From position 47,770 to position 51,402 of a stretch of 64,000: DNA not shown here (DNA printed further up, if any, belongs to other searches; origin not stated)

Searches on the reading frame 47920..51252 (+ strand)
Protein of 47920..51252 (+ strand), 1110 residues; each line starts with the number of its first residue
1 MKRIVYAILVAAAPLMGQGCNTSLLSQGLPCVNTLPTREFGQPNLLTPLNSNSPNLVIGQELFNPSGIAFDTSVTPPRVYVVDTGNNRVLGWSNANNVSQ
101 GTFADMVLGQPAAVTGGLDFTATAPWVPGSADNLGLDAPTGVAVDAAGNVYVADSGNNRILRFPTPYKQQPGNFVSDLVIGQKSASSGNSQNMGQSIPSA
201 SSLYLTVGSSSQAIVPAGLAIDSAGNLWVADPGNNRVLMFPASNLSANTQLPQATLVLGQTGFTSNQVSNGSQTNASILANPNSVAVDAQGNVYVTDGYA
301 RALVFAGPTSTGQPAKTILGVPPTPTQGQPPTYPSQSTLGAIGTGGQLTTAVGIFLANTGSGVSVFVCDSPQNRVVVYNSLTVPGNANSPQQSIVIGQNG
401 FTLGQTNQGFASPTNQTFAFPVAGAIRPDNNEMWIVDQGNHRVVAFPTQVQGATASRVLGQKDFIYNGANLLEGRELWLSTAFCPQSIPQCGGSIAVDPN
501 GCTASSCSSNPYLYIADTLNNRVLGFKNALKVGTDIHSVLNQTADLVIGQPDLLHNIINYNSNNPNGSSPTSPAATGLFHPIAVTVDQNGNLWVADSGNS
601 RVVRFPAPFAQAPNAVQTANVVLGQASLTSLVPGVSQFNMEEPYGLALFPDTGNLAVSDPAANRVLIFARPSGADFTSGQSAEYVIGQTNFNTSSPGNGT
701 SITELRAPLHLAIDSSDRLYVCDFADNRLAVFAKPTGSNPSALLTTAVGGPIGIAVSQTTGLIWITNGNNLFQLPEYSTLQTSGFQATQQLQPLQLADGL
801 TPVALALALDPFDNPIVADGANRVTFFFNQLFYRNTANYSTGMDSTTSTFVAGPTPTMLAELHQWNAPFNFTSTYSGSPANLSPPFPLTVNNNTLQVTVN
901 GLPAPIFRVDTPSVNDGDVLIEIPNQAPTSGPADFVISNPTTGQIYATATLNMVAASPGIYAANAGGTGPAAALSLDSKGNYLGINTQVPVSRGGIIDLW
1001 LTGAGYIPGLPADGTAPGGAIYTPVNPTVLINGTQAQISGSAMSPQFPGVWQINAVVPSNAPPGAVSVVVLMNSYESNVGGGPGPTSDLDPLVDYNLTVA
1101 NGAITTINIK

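Call 77: search_protein_families(library=pfam, proteins=[window:47920-51252:+], max_evalue=0.00001)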
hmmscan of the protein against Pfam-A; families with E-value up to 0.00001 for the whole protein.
window:47920-51252:+ (1110 aa): 4 families
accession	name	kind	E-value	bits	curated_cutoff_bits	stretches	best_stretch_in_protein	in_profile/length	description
PF01436.27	NHL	-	2.3e-39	131.9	20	2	139-163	4-28/28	NHL repeat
PF08450.18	SGL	-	5.4e-11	43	26.3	0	215-252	185-223/246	SMP-30/Gluconolactonase/LRE-like region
PF25021.1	TEN_NHL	-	6.4e-11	42.3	27.1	0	224-299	83-161/357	Teneurin NHL domain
PF06739.17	SBBP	-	2.1e-08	34.4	20.5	0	278-296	11-29/38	Beta-propeller repeat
